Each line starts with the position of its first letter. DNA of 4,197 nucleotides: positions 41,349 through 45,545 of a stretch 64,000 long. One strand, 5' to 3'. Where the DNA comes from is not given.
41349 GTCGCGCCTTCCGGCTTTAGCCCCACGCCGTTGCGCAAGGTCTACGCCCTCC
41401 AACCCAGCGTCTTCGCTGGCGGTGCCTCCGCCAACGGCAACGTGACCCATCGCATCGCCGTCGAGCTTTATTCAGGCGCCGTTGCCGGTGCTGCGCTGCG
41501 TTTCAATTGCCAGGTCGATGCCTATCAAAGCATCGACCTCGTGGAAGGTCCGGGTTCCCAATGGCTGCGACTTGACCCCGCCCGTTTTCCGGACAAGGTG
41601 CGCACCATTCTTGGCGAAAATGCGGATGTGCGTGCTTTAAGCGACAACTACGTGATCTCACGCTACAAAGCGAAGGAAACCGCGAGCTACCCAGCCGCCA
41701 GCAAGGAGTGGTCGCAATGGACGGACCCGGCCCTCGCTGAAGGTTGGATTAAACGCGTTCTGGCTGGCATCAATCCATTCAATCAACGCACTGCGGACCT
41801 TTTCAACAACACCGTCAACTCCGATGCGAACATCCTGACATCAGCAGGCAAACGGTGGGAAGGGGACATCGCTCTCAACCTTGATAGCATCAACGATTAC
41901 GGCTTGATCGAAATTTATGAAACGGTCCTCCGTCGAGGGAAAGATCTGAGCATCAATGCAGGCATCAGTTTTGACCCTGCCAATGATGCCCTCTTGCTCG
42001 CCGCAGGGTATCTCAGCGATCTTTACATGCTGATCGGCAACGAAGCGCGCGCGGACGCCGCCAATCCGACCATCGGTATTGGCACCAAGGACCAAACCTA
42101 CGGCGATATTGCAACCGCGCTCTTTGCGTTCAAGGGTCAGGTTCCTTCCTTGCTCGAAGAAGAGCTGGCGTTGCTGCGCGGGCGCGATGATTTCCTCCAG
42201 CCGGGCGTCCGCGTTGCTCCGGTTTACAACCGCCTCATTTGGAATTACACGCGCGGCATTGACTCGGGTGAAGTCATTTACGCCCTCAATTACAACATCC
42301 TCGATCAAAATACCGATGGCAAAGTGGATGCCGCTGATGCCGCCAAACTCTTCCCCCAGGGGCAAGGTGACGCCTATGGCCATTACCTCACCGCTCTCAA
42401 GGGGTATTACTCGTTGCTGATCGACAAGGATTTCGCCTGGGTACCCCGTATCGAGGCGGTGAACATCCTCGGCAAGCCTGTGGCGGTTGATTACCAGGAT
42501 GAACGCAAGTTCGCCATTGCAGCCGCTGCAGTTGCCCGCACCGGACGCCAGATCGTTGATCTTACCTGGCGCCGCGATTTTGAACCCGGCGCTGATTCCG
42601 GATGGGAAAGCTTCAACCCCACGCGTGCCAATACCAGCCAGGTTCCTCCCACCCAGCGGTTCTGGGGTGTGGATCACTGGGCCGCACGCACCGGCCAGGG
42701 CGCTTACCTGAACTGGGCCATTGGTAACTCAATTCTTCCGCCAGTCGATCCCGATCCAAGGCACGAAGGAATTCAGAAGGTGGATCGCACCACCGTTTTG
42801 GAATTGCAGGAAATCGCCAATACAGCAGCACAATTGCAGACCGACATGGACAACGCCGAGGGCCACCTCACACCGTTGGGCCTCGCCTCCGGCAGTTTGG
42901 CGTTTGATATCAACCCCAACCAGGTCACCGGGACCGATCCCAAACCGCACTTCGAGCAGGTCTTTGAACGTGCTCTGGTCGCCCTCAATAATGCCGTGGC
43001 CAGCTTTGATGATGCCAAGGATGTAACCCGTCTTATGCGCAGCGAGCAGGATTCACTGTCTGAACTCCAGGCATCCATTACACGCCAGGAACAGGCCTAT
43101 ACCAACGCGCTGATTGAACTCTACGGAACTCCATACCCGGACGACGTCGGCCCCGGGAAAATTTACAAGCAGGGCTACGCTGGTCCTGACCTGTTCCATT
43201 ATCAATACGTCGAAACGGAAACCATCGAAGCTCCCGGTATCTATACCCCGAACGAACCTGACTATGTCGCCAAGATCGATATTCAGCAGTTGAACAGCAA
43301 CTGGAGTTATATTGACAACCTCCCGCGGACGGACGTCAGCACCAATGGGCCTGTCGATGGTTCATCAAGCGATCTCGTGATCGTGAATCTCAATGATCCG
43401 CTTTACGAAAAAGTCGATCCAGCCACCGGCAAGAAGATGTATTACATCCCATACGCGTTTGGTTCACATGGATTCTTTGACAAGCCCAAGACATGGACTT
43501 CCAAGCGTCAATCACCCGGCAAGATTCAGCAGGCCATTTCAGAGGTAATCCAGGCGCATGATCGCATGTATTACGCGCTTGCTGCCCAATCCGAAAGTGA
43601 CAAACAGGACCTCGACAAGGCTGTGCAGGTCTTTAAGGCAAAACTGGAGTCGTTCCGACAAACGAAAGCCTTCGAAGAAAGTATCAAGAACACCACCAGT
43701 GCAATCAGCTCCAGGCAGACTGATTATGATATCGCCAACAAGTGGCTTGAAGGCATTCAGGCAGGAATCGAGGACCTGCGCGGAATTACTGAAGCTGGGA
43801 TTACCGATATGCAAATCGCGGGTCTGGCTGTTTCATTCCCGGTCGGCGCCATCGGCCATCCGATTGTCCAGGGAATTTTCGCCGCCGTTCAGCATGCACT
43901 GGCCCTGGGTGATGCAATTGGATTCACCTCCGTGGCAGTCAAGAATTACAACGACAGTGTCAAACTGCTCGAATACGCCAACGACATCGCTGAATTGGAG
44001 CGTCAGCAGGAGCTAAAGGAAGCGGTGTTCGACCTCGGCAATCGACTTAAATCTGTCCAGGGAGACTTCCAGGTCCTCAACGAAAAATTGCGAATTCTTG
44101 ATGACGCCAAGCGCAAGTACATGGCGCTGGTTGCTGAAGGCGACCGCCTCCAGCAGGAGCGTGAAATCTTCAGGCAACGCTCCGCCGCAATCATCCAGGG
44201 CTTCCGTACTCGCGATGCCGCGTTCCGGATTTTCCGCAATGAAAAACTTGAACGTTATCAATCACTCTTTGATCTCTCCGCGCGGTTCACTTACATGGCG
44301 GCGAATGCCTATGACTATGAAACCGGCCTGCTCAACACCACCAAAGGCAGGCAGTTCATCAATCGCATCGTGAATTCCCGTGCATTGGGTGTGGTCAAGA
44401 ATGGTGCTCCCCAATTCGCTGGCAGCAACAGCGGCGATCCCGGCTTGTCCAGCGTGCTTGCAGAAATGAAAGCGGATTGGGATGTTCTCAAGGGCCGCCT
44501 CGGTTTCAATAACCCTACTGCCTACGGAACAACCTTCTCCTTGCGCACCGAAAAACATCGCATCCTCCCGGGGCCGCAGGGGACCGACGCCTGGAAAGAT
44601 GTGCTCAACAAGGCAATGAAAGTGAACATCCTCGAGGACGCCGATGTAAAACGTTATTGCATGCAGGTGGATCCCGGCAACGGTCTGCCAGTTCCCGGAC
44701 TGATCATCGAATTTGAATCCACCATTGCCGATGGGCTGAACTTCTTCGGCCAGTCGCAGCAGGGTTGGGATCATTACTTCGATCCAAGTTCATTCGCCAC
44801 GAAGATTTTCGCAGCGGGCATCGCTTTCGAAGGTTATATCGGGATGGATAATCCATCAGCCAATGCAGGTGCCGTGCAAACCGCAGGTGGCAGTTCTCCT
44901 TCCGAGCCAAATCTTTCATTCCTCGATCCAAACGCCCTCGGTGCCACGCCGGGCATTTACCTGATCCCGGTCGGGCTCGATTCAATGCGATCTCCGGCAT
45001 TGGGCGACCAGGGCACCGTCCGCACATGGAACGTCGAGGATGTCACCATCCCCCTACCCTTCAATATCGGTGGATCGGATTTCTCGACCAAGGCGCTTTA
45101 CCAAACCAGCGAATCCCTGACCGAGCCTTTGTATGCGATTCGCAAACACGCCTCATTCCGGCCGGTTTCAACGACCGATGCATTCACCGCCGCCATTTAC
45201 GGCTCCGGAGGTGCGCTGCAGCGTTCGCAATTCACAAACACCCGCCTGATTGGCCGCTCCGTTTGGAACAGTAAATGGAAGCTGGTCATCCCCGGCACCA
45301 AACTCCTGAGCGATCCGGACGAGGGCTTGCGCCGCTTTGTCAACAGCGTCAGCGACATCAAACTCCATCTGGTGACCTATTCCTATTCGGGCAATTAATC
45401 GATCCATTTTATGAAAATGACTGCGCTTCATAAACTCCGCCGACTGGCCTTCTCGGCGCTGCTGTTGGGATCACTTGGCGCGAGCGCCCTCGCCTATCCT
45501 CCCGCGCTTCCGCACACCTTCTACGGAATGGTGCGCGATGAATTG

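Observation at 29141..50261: Eight-gene, ~21-kb operon encoding only exported structural-looking proteins; not assignable to a described system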

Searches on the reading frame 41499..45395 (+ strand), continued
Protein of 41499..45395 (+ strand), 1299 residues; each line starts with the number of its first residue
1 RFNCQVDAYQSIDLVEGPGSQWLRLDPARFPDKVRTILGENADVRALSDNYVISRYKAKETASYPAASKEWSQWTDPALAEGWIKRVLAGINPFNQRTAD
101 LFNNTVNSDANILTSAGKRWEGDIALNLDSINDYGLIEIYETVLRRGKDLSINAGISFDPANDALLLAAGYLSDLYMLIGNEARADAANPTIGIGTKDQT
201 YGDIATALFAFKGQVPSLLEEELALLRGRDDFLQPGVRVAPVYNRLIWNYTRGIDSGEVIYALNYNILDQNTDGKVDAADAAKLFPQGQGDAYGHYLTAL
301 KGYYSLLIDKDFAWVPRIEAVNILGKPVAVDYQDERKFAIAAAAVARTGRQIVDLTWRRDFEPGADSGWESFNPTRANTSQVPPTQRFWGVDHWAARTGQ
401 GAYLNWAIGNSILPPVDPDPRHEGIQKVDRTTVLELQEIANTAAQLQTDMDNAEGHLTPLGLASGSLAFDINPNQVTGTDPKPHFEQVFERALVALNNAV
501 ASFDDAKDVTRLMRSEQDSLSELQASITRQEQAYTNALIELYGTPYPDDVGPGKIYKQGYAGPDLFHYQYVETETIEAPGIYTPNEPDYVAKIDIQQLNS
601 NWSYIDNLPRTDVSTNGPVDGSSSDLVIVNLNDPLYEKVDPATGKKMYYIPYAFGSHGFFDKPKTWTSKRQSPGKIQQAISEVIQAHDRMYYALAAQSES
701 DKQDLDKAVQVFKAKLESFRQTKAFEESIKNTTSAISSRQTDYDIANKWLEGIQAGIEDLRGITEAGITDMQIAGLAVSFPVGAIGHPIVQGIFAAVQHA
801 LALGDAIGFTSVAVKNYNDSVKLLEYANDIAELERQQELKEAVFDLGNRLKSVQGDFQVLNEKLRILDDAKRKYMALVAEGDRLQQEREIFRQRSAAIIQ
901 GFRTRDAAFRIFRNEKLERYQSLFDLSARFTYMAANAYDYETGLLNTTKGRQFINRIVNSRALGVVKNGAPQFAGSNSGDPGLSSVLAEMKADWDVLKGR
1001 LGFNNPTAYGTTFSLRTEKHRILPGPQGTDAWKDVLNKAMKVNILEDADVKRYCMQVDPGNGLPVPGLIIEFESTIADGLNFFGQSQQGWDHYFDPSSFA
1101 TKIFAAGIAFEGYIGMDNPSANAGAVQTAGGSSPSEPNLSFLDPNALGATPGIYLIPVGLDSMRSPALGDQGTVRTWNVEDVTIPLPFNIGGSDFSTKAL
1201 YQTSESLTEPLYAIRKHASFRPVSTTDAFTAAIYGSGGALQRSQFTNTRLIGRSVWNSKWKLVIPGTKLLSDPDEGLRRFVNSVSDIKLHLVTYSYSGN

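Call 59: fold_search(model_id=the predicted structure, library=pdb)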
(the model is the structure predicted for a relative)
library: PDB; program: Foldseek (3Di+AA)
matches with E <= 10: 962; with E <= 0.001: 26
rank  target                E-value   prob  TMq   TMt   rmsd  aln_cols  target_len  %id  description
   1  8iwh_O                1.1e-05  1.00  0.16  0.33  13.8       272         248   11  Structure and characteristics of a photosystem II supercomplex containing monomeric LHCX and dimeric FCPII antennae fr (released 2023-10-25)
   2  8bty_A                2.1e-05  0.99  0.15  0.10  22.2       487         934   10  Structure of the active form of ScpB, the C5a-peptidase from Streptococcus agalactiae. (released 2023-11-15)
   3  1xf1_A                2.3e-05  1.00  0.15  0.10  20.9       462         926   11  Structure of C5a peptidase- a key virulence factor from Streptococcus (released 2005-11-22)
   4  7bj3                  2.6e-05  0.94  0.16  0.11  24.5       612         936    9  ScpA from Streptococcus pyogenes, S512A active site mutant (released 2021-05-12)
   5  3f84_A                3.0e-05  0.99  0.15  0.26  22.6       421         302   15  Structure of fusion complex of major pilin CfaB and major pilin CfaB of CFA/I pilus from ETEC E. coli (released 2009-08-11)
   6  6vjb                  3.9e-05  0.99  0.14  0.07  23.9       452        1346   11  Crystal structure of a catalytically inactive CXC Chemokine-degrading protease SpyCEP from Streptococcus pyogenes (released 2020-04-15)
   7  7n8o_O                5.3e-05  1.00  0.14  0.29  15.6       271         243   10  High-resolution structure of photosystem II from the mesophilic cyanobacterium, Synechocystis sp. PCC 6803 (released 2021-12-29)
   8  8j5k_O                6.2e-05  1.00  0.15  0.32  15.5       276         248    9  Structural insights into photosystem II supercomplex and trimeric FCP antennae of a centric diatom Cyclotella meneghin (released 2023-12-20)
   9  8xr6_O                6.8e-05  1.00  0.16  0.31  16.6       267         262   10  Cryo-EM structure of cryptophyte photosystem II (released 2024-06-19)
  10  3f84_B                8.8e-05  0.98  0.15  0.27  22.8       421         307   14  Structure of fusion complex of major pilin CfaB and major pilin CfaB of CFA/I pilus from ETEC E. coli (released 2009-08-11)
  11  4dqa                  1.1e-04  1.00  0.14  0.23  16.9       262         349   11  Crystal structure of a putative carbohydrate binding protein (BACOVA_03559) from Bacteroides ovatus ATCC 8483 at 1.50 A  (released 2012-03-21)
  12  6j3y_O                1.2e-04  1.00  0.16  0.33  15.1       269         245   10  Structure of C2S2-type PSII-FCPII supercomplex from diatom (released 2019-08-07)
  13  9phw_O                1.5e-04  1.00  0.14  0.30  16.0       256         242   11  Structure of the D1-Val185Asn mutated photosystem II complex with slow O-O bond formation reveals changes in the Cl1 w (released 2025-10-22)
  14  5v2c_O                2.1e-04  1.00  0.17  0.34  13.4       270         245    8  RE-REFINEMENT OF CRYSTAL STRUCTURE OF PHOTOSYSTEM II COMPLEX (released 2017-08-30)
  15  8tow_O                2.2e-04  1.00  0.14  0.31  14.7       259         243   12  Structure of a mutated photosystem II complex reveals perturbation of the oxygen-evolving complex (released 2024-06-19)
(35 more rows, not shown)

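Call 63: fold_search(model_id=the predicted structure, library=viral)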
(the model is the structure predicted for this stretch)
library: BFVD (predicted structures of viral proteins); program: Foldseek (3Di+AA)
matches with E <= 10: 188; with E <= 0.001: 1
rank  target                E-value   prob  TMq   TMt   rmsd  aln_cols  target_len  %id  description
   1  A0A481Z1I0            5.8e-07  1.00  0.10  0.11  26.0       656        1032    9  Uncharacterized protein [Mimivirus LCMiAC02]
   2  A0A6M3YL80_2          9.8e-02  0.12  0.09  0.09  63.2      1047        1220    9  (no name in the UniProt tables at hand)
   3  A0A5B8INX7            1.3e-01  0.87  0.09  0.16  38.9       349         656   13  Uncharacterized protein [Mimiviridae sp. ChoanoV1]
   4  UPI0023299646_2       1.6e-01  0.41  0.11  0.12  29.7       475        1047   13  (no name look-up for this kind of identifier)
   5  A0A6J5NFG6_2          2.3e-01  0.16  0.08  0.07  28.6       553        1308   12  Phage tail tape measure protein [uncultured Caudovirales phage]
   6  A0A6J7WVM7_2          2.4e-01  0.16  0.09  0.10  47.0       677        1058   10  Phage tail tape measure protein [uncultured Caudovirales phage]
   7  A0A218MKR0            3.0e-01  0.20  0.07  0.10  19.4       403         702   12  Putative recombination nuclease [uncultured virus]
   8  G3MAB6                3.8e-01  0.15  0.08  0.10  20.1       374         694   11  Gp375 [Bacillus phage G]
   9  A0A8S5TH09            3.8e-01  0.12  0.09  0.13  72.9       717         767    9  Uncharacterized protein [Myoviridae sp. ctIty1]
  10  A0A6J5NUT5            5.0e-01  0.09  0.08  0.16  24.8       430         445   12  Uncharacterized protein [uncultured Caudovirales phage]
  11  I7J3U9                5.7e-01  0.47  0.08  0.10  13.5       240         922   18  Phage tail fibers [Yersinia phage phiR2-01]
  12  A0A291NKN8            5.7e-01  0.25  0.08  0.08  30.9       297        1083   12  Tail fiber protein [Salmonella phage SP01]
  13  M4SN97                6.0e-01  0.30  0.11  0.15  52.9       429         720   12  Putative nucleoside triphosphate hydrolase [Cellulophaga phage phiST]
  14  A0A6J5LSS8            6.3e-01  0.57  0.10  0.30  12.5       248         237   13  Internal virion protein [uncultured Caudovirales phage]
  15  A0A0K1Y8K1            6.3e-01  0.01  0.05  0.04  68.7      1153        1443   12  (no name in the UniProt tables at hand)
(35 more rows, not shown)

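Call 89: search_protein_representatives(protein=window:41799-45395:+)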
Query: 1199 residues. Proteins with E-value up to 0.001 (for the whole library): 1555; up to 1e-10: 1259; up to 1e-30: 900. The best 150 are listed.
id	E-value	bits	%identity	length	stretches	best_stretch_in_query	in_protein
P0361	0.0e+00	2233.6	81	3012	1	1-1199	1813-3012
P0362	0.0e+00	1585.2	62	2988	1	1-1199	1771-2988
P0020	0.0e+00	1547.6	60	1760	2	1-503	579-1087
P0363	0.0e+00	1534.9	61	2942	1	1-1199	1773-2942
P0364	0.0e+00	1520.3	60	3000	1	1-1199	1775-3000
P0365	0.0e+00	1512.6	61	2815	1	1-1199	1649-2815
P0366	0.0e+00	1467.8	58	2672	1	1-1199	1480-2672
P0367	0.0e+00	1453.4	55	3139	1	1-1199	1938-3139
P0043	0.0e+00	1446.4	56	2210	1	1-1199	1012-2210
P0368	0.0e+00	1443.7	58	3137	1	1-1199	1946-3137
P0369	0.0e+00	1442.7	58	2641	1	1-1199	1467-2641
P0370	0.0e+00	1429.2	57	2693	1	1-1199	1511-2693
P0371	0.0e+00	1410.5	57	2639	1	1-1199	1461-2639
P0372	0.0e+00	1403.3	57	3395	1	1-1199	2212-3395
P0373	0.0e+00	1394.5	56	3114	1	1-1199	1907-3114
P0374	0.0e+00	1392.9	56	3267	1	1-1199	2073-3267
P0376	0.0e+00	1389.4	57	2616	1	1-1199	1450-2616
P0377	0.0e+00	1380.3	57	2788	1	1-1199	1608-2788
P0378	0.0e+00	1378.0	56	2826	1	2-1199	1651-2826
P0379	0.0e+00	1360.6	56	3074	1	1-1199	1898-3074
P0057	0.0e+00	1354.4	55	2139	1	2-1199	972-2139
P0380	0.0e+00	1340.8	54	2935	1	2-1199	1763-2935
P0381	0.0e+00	1338.7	55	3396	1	1-1199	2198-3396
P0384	0.0e+00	1240.1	50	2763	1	1-1199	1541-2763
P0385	0.0e+00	1201.4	49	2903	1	3-1199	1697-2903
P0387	0.0e+00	1184.7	49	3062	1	1-1199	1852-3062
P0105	0.0e+00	1179.0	54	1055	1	125-1199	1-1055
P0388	0.0e+00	1173.9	52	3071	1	1-1199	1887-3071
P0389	0.0e+00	1171.2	51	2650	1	3-1199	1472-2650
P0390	0.0e+00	1168.1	51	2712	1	1-1199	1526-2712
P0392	0.0e+00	1140.1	51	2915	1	1-1199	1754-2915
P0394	0.0e+00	1070.3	49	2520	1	1-1199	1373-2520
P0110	0.0e+00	1050.3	46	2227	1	2-1199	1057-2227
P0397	0.0e+00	1031.1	51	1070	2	536-1199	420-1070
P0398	0.0e+00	1028.4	47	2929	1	1-1199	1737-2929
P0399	1.4e-298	1010.2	48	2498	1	2-1199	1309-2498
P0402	6.5e-288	974.8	47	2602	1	2-1199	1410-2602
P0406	7.4e-283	958.1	46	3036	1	1-1199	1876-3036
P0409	1.1e-273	927.8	44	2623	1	2-1199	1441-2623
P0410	1.1e-273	927.7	45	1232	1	3-1199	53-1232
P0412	2.1e-269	913.6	46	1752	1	2-1199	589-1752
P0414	4.4e-266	902.5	46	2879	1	2-1199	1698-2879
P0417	7.6e-263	891.8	43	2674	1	2-1199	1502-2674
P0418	8.3e-261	885.1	44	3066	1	1-1199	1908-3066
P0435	7.0e-233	792.6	43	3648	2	10-1015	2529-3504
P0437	3.0e-231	787.2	42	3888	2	10-1015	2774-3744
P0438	5.7e-231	786.2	42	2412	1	3-1199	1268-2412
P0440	5.5e-230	783.0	45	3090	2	8-1015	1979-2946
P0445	4.2e-227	773.4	43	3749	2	4-1015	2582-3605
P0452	9.9e-222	755.6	43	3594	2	10-1015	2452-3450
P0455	5.5e-221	753.2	43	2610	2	7-1015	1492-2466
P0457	1.5e-220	751.7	41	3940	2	9-1015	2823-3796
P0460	6.4e-220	749.6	41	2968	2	10-1015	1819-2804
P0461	3.9e-219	747.0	51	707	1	548-1199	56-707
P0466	1.5e-216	738.5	41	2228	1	4-1199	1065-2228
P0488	4.6e-211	720.3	42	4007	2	3-1015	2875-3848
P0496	3.3e-209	714.2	49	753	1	413-1199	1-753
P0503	2.5e-208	711.2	67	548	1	730-1199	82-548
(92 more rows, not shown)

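Call 96: find_encoding_contigs(protein=P0435, flank=8000, max_places=2)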
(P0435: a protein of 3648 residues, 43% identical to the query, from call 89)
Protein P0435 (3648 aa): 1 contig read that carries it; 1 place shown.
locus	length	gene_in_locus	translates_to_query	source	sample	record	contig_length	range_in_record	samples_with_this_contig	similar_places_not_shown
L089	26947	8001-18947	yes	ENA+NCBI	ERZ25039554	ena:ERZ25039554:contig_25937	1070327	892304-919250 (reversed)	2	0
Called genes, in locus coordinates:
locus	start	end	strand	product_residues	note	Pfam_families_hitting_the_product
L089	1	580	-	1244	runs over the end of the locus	PF27051:TamB_N (faint), PF04357:TamB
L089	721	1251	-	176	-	PF14512:TM1586_NiRdase (faint), PF00881:Nitroreductase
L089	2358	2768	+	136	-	-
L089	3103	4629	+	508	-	PF13541:ChlI, PF05362:Lon_C (faint), PF20030:bpMoxR (faint), PF00158:Sigma54_activat (faint), PF00493:MCM, PF01078:Mg_chelatase, PF07728:AAA_5, PF13335:Mg_chelatase_C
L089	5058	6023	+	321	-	PF13145:Rotamase_2, PF13616:Rotamase_3 (weak), PF00639:Rotamase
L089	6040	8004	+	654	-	-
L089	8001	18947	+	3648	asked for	PF02210:Laminin_G_2 (weak), PF13385:Laminin_G_3, PF07691:PA14, PF13385:Laminin_G_3, PF17892:Cadherin_5, PF17963:Big_9, PF11949:DUF3466 (weak), PF13385:Laminin_G_3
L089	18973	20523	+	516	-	-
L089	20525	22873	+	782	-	PF17803:Cadherin_4, PF17892:Cadherin_5, PF17963:Big_9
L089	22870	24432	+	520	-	PF12951:PATR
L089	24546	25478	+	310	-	PF13709:DUF4159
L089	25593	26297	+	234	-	PF00881:Nitroreductase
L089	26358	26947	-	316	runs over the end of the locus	PF01261:AP_endonuc_2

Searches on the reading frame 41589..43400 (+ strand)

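Call 39: search_protein_families(library=pfam, proteins=[window:41589-43400:+], max_evalue=5)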
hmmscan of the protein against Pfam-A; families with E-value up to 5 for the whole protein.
window:41589-43400:+ (604 aa): 1 family
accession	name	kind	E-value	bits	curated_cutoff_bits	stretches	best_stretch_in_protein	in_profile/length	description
PF04513.17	Baculo_PEP_C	-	0.058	13.9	38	1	396-509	14-113/140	Baculovirus polyhedron envelope protein, PEP, C terminus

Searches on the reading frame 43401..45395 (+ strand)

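Call 39: search_protein_families(library=pfam, proteins=[window:43401-45395:+], max_evalue=5)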
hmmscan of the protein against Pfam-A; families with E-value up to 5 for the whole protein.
window:43401-45395:+ (665 aa): 2 families
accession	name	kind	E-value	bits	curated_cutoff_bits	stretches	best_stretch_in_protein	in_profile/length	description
PF22222.1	Cpf1_PI-like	-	0.058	14.5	27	1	28-99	7-74/91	CRISPR-associated endonuclease Cpf1 PI domain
PF14747.11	DUF4473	-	2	9.4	25.9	1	43-88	18-62/78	Domain of unknown function (DUF4473)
